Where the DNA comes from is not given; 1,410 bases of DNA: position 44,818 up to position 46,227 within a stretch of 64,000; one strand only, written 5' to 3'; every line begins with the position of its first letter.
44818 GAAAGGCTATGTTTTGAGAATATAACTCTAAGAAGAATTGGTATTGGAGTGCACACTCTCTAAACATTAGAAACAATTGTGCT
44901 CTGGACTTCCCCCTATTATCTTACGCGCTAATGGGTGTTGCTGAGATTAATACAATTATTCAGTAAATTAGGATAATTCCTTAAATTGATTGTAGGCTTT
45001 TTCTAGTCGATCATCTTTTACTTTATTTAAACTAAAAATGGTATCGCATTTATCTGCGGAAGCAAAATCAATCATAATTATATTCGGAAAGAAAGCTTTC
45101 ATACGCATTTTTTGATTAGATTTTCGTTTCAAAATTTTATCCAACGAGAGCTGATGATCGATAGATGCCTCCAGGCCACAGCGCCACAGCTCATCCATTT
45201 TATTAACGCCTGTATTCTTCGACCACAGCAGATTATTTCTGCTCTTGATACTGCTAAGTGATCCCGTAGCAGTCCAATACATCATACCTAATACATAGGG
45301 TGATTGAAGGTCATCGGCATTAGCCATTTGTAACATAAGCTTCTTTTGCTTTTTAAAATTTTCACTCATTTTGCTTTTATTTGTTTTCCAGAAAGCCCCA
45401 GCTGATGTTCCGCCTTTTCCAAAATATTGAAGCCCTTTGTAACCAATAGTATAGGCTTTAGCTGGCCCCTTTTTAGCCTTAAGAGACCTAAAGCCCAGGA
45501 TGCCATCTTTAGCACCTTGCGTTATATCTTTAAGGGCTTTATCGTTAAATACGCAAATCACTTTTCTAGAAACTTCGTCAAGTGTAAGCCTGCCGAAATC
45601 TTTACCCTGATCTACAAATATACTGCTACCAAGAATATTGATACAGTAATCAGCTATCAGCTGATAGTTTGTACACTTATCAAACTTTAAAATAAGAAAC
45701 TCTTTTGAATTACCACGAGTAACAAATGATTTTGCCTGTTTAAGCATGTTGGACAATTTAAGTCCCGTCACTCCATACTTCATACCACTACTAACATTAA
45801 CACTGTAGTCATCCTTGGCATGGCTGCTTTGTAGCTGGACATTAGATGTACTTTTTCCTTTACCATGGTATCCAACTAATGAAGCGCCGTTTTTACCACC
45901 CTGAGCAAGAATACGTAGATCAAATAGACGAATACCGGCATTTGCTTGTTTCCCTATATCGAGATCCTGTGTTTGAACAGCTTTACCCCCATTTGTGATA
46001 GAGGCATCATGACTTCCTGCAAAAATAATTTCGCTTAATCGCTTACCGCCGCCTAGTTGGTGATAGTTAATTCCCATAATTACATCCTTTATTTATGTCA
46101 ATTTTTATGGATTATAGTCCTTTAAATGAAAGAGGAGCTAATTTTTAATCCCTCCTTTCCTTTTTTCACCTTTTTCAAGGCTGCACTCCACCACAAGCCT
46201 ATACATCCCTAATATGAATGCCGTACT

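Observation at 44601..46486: PI-PLC-like gene bracketed by ~240-bp near-identical direct repeats derived from the 3' end of the neighbouring gene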

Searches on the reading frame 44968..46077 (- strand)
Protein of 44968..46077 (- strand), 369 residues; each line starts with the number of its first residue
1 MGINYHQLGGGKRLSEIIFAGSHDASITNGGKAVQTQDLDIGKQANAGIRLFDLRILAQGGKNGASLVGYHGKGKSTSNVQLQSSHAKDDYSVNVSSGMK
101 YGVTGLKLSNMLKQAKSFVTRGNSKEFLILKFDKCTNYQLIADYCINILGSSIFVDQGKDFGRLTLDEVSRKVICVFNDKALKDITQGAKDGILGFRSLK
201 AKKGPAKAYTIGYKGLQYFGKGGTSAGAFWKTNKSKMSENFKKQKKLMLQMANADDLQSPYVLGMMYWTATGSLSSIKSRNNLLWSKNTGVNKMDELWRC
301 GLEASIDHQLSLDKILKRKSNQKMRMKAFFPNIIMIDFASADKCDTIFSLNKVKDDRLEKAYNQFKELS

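Call 5: search_protein_families(library=pfam, proteins=[window:44968-46077:-], max_evalue=0.01)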
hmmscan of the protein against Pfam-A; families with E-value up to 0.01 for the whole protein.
window:44968-46077:- (369 aa): 0 families

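Call 6: search_protein_families(library=ncbifam, proteins=[window:44968-46077:-], max_evalue=0.01)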
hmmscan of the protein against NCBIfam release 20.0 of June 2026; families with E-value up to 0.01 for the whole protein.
window:44968-46077:- (369 aa): 0 families

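Call 7: find_homologous_proteins(query=window:44968-46077:-)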
Query window:44968-46077:- (369 aa): 634 proteins with E <= 0.001 among 3518 candidates; the best 120 are listed.
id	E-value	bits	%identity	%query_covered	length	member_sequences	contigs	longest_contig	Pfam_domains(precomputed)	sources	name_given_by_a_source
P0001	4.3e-241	817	100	100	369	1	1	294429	-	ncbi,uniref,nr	ncbi:MAG: hypothetical protein DIZ80_00290 [endosymbiont of Galathealinum brachiosum]|uniref:Unchara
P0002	1.9e-155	535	65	99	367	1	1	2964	-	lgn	-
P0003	1.1e-146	506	64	99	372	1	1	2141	-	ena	-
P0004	5.8e-141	488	63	100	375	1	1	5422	-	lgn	-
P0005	8.2e-137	474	61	99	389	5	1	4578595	PF00388.26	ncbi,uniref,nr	ncbi:phosphatidylinositol-specific phospholipase C domain-containing protein [Microbulbifer sp. YPW1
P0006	7.2e-136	471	58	99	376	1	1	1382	-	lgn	-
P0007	2.8e-135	469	61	99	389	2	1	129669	-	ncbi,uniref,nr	ncbi:hypothetical protein HXX02_12085 [Microbulbifer elongatus]|uniref:Uncharacterized protein n=1 T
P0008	3.7e-130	452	61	99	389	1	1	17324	-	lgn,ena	-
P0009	3.7e-128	445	59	99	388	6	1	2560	-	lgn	-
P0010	4.3e-128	445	57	99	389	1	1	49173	-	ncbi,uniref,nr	ncbi:hypothetical protein [Microbulbifer mangrovi]|uniref:hypothetical protein n=1 Tax=Microbulbifer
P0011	1.2e-127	444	58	99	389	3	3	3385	PF00388.26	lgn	-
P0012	2.3e-124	433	57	98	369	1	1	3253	-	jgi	jgi:hypothetical protein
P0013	3.2e-122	426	57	99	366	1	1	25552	-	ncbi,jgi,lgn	ncbi:MAG TPA: hypothetical protein VGJ73_16015 [Verrucomicrobiae bacterium]|jgi:hypothetical protein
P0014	3.4e-121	423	59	98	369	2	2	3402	-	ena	-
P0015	5.4e-121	422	57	96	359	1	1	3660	-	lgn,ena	-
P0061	2.4e-99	351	50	99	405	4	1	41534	PF00388.26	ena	-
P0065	1.1e-97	345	48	99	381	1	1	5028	PF00388.26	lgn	-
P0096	6.1e-71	257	42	98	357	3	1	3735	PF00388.26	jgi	jgi:hypothetical protein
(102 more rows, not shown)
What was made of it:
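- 44968..46077 (-): 369-aa PI-PLC-like (PLC-like TIM-barrel) phosphodiesterase gene with no N-terminal signal-like stretch. It is the cargo of the insert. 100% identical to DIZ80_00290 of the 'endosymbiont of Galathealinum brachiosum' MAG, with 634 homologues (call 7).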

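Call 8: search_solved_structures(query=window:44968-46077:-, max_evalue=10, show_alignments=2)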
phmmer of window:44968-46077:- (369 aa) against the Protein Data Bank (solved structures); distinct sequences matched with E-value up to 10: 13.
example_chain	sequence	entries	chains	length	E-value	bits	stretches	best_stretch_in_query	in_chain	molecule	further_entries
4s3g_A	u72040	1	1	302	0.033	16.4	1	7-60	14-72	1-phosphatidylinositol phosphodiesterase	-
4rv3_A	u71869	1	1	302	0.033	16.4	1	7-60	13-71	1-phosphatidylinositol phosphodiesterase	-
3v16_A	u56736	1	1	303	0.033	16.4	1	7-60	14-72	1-phosphatidylinositol phosphodiesterase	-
3v18_A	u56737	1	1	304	0.034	16.4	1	7-60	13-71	1-phosphatidylinositol phosphodiesterase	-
4i90_A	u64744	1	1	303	0.034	16.4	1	7-60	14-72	1-phosphatidylinositol phosphodiesterase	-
4i8y_A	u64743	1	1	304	0.034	16.4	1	7-60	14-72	1-phosphatidylinositol phosphodiesterase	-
3v1h_A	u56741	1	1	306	0.034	16.4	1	7-60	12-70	1-phosphatidylinositol phosphodiesterase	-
4f2t_A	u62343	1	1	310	0.034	16.3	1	7-60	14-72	1-phosphatidylinositol phosphodiesterase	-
4f2b_A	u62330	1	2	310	0.035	16.3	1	7-60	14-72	1-phosphatidylinositol phosphodiesterase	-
4i9t_A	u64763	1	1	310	0.035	16.3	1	7-60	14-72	1-phosphatidylinositol phosphodiesterase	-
4f2u_A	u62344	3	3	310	0.035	16.3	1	7-60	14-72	1-phosphatidylinositol phosphodiesterase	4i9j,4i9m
5t5h_l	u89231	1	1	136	0.54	12.4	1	68-125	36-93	Ribosomal protein L35A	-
1lv7_A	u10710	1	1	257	0.87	11.7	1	100-136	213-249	FtsH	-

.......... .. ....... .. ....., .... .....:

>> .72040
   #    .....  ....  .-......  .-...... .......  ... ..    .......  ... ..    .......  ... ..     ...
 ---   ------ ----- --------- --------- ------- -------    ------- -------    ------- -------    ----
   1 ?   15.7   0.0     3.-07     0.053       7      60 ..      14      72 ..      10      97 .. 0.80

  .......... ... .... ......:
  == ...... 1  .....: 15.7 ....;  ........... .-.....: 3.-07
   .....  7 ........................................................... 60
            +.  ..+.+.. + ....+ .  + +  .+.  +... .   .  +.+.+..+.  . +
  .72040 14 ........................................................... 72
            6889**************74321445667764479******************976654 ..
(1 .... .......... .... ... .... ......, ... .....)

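Call 15: search_protein_families(library=padloc, proteins=[window:44968-46077:-], max_evalue=0.01)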
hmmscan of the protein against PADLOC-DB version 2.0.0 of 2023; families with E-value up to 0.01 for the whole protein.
window:44968-46077:- (369 aa): 0 families

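Call 17: search_solved_structures(query=A2, max_evalue=1, show_alignments=1)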
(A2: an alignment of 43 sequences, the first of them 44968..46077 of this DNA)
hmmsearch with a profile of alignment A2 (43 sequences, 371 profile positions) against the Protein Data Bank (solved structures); distinct sequences matched with E-value up to 1: 25.
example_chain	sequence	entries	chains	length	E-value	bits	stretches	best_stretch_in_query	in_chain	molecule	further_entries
4s3g_A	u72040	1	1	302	2.5e-07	33.2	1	7-62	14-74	1-phosphatidylinositol phosphodiesterase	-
3v16_A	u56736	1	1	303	2.6e-07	33.2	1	7-62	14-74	1-phosphatidylinositol phosphodiesterase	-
3v18_A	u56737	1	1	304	2.6e-07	33.2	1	7-62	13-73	1-phosphatidylinositol phosphodiesterase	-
4rv3_A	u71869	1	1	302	2.6e-07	33.1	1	7-62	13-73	1-phosphatidylinositol phosphodiesterase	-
3v1h_A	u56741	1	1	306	2.7e-07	33.1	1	7-62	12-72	1-phosphatidylinositol phosphodiesterase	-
4i90_A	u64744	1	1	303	2.7e-07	33.1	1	7-62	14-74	1-phosphatidylinositol phosphodiesterase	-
4i8y_A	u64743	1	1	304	2.7e-07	33.1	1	7-62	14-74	1-phosphatidylinositol phosphodiesterase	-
4f2t_A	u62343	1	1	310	2.7e-07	33.1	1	7-62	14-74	1-phosphatidylinositol phosphodiesterase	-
4f2b_A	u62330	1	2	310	2.8e-07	33.1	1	7-62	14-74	1-phosphatidylinositol phosphodiesterase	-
4i9t_A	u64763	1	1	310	2.8e-07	33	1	7-62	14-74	1-phosphatidylinositol phosphodiesterase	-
4f2u_A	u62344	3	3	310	2.8e-07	33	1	7-62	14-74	1-phosphatidylinositol phosphodiesterase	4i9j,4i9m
2plc_A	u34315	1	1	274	0.00044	22.5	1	26-56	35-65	PHOSPHATIDYLINOSITOL-SPECIFIC PHOSPHOLIPASE C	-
1aod_A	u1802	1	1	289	0.00051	22.3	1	26-56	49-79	PHOSPHATIDYLINOSITOL-SPECIFIC PHOSPHOLIPASE C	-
7ptd_A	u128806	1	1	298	0.047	15.9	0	17-55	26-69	PHOSPHATIDYLINOSITOL-SPECIFIC PHOSPHOLIPASE C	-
4ptd_A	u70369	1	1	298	0.052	15.7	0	17-55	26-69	PHOSPHATIDYLINOSITOL-SPECIFIC PHOSPHOLIPASE C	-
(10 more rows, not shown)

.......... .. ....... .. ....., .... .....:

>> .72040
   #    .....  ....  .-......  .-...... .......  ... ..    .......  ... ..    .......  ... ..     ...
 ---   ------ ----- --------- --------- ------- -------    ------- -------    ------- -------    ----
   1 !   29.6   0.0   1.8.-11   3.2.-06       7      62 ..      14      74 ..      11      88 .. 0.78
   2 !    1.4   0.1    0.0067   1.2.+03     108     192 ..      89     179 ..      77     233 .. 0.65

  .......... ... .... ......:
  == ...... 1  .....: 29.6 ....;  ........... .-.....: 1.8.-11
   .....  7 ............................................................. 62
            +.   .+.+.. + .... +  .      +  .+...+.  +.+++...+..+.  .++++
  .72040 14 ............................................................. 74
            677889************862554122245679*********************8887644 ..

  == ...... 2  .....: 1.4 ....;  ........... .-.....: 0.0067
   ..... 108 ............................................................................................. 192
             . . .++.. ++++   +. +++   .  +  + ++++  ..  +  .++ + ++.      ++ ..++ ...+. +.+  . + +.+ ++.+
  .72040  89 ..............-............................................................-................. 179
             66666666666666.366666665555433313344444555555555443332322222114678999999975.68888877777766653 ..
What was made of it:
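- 44968..46077 (-): Profile versus PDB gives E 2.5e-7 and aligns GSHD and RxFDxR (call 17).
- Closest known: Bacterial PI-PLC. Same: Aligned GSHD and RxFDxR motifs (call 17).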

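Call 18: find_encoding_contigs(protein=P0005, flank=8000, max_places=2)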
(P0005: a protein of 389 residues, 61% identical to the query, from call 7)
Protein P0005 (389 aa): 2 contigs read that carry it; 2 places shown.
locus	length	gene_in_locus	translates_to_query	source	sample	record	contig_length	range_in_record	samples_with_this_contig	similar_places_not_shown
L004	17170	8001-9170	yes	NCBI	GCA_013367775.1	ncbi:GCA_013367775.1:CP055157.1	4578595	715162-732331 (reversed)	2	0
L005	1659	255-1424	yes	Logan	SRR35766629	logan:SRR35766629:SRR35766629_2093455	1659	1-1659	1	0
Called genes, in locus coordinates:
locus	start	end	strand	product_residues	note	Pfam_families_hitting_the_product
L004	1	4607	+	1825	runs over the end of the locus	PF05359:DUF748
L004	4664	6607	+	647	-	PF00330:Aconitase, PF00694:Aconitase_C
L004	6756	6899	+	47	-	-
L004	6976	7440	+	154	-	PF00583:Acetyltransf_1, PF13673:Acetyltransf_10, PF13508:Acetyltransf_7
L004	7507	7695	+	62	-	-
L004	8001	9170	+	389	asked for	PF00388:PI-PLC-X (weak)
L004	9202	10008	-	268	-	PF03649:UPF0014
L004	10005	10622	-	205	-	PF13191:AAA_16 (weak), PF00005:ABC_tran, PF13304:AAA_21 (faint)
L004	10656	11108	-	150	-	PF09980:DUF2214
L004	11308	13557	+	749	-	PF00521:DNA_topoisoIV, PF03989:DNA_gyraseA_C (faint)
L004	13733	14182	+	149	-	PF13412:HTH_24 (faint), PF25213:HVO_A0261_N (faint), PF12802:MarR_2, PF01047:MarR, PF13463:HTH_27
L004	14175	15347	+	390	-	PF25917:BSH_RND, PF25885:HH_EMRA, PF25954:Beta-barrel_RND_2 (weak), PF25963:Beta-barrel_AAEA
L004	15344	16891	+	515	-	PF00083:Sugar_tr, PF05977:MFS_3 (faint), PF07690:MFS_1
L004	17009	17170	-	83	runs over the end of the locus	PF09917:DUF2147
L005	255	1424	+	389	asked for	PF00388:PI-PLC-X (weak)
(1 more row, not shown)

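Call 22: predict_structure(alignment_id=A2)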
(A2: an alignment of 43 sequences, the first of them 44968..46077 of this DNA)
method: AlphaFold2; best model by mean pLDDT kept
length: 369 residues; sequences in the alignment: 43
mean_pLDDT: 93.6   pTM: 0.93
mean pLDDT of the five models: 93.6, 92.3, 91.0, 89.1, 85.0
residues with pLDDT >= 90: 298; 70-90: 67; 50-70: 4; < 50: 0
segments of 3 or more residues with pLDDT < 50: none
pLDDT, mean of each block of 10 residues (from residue 1): 91 97 93 91 98 98 96 93 95 96 95 98 97 98 98 97 97 98 98 97 91 95 77 89 94 88 94 79 90 94 94 86 89 97 97 95 91
secondary structure, 60 per line:
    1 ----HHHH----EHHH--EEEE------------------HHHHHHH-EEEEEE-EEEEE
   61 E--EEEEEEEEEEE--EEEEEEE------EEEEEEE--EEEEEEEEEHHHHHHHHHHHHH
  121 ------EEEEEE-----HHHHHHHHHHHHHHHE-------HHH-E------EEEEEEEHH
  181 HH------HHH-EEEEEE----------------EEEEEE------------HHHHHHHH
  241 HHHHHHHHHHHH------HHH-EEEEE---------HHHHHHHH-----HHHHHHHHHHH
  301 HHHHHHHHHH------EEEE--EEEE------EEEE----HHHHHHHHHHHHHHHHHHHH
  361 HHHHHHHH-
elements in order: H5-8 E19-22 H41-47 E49-54 E56-61 E64-74 E77-83 E90-96 E99-107 H108-120 E127-132 H138-152 E172-178 H179-182 E193-198 E215-220 H233-252 E263-267 H277-284 H290-310 E317-320 E323-326 E333-336 H341-368
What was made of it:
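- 44968..46077 (-): AF2 model pLDDT 93.6 (call 22).
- On PI-PLC-like phosphodiesterase superfamily (PF00388 PI-PLC-X): AF2 model with pLDDT 93.6 and pTM 0.93 (call 22).
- Closest known: Bacterial PI-PLC. Different: About 70 extra residues: a beta-hairpin region at 56-107 and a long C-terminal helix (call 22).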

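Call 27: fold_search(model_id=the predicted structure, library=pdb)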
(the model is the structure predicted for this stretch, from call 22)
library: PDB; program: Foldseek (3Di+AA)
matches with E <= 10: 512; with E <= 0.001: 65
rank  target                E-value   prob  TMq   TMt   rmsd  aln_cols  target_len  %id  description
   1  1aod                  6.0e-09  1.00  0.50  0.65   5.5       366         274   15  PHOSPHATIDYLINOSITOL-SPECIFIC PHOSPHOLIPASE C FROM LISTERIA MONOCYTOGENES (released 1998-01-07)
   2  4s3g                  1.0e-08  1.00  0.46  0.54   7.6       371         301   14  Structure of the F249X mutant of Phosphatidylinositol-specific phospholipase C from Staphylococcus aureus (released 2015-07-01)
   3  4i9t                  1.4e-08  1.00  0.41  0.48   9.7       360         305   14  Structure of the H258Y mutant of the phosphatidylinositol-specific phospholipase C from Staphylococcus aureus (released 2013-04-10)
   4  4i8y                  2.1e-08  1.00  0.46  0.55   6.3       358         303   14  Structure of the unliganded N254Y/H258Y mutant of the phosphatidylinositol-specific phospholipase C from S. aureus (released 2013-04-10)
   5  3v16                  5.2e-08  1.00  0.42  0.50   9.7       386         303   14  An intramolecular pi-cation latch in phosphatidylinositol-specific phospholipase C from S.aureus controls substrate acce (released 2012-04-04)
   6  2zkm                  7.4e-08  1.00  0.40  0.22   6.5       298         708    9  Crystal Structure of Phospholipase C Beta 2 (released 2008-08-12)
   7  1djg_A                7.4e-08  1.00  0.40  0.30   9.4       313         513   14  PHOSPHOINOSITIDE-SPECIFIC PHOSPHOLIPASE C-DELTA1 FROM RAT COMPLEXED WITH LANTHANUM (released 1997-07-07)
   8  4f2t                  8.9e-08  1.00  0.45  0.53   7.3       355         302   15  Modulation of S.aureus Phosphatidylinositol-Specific Phospholipase C Membrane Binding. (released 2012-12-12)
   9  4i90                  1.0e-07  1.00  0.44  0.52   9.7       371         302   14  Structure of the N254Y/H258Y mutant of the phosphatidylinositol-specific phospholipase C from S. aureus bound to choline (released 2013-04-10)
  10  3qr0                  1.2e-07  1.00  0.40  0.21  13.3       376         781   11  Crystal Structure of S. officinalis PLC21 (released 2011-08-10)
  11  4rv3                  1.3e-07  1.00  0.45  0.53   9.3       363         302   15  Crystal structure of a pentafluoro-Phe incorporated Phosphatidylinositol-specific phospholipase C (H258X)from Staphyloco (released 2015-07-01)
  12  3v1h                  1.3e-07  1.00  0.44  0.51   7.8       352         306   16  Structure of the H258Y mutant of Phosphatidylinositol-specific phospholipase C from Staphylococcus aureus (released 2012-04-04)
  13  1qat_B                1.7e-07  1.00  0.46  0.34   5.7       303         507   14  1-PHOSPHATIDYLINOSITOL-4,5-BISPHOSPHATE PHOSPHODIESTERASE DELTA COMPLEX WITH SAMARIUM (III) CHLORIDE (released 1997-02-12)
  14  1qat_A                1.9e-07  1.00  0.45  0.34   5.8       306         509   13  1-PHOSPHATIDYLINOSITOL-4,5-BISPHOSPHATE PHOSPHODIESTERASE DELTA COMPLEX WITH SAMARIUM (III) CHLORIDE (released 1997-02-12)
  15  8emw_A                2.0e-07  1.00  0.42  0.22   7.6       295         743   11  Phospholipase C beta 3 (PLCb3) in complex with Gbg on liposomes (released 2023-05-24)
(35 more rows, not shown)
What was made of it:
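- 44968..46077 (-): Foldseek PDB top hits are Listeria, S. aureus and B. cereus PI-PLC and eukaryotic PLCs (call 27).
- On PI-PLC-like phosphodiesterase superfamily (PF00388 PI-PLC-X): All of the first 50 Foldseek PDB hits are PI-PLCs or PLCs, best E 6e-9 (call 27).
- Closest known: Bacterial PI-PLC. Same: Same TIM-barrel fold (Foldseek E 6e-9 to 1e-8; TM 0.54-0.65 on the target, call 27).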

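Call 29: find_encoding_contigs(protein=P0004, flank=6000, max_places=2)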
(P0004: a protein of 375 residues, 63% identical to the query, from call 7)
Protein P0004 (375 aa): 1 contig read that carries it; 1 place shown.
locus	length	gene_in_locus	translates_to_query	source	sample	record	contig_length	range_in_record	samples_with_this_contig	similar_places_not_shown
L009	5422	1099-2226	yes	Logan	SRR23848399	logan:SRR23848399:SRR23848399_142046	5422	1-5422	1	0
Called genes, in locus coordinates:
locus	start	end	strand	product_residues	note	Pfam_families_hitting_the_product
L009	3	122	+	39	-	?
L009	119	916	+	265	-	PF00924:MS_channel_2nd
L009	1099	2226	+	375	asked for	-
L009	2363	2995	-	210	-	PF07589:PEP_exosort_dom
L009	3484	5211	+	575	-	PF09284:RhgB_N, PF14686:fn3_3, PF14683:CBM-like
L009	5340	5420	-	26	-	?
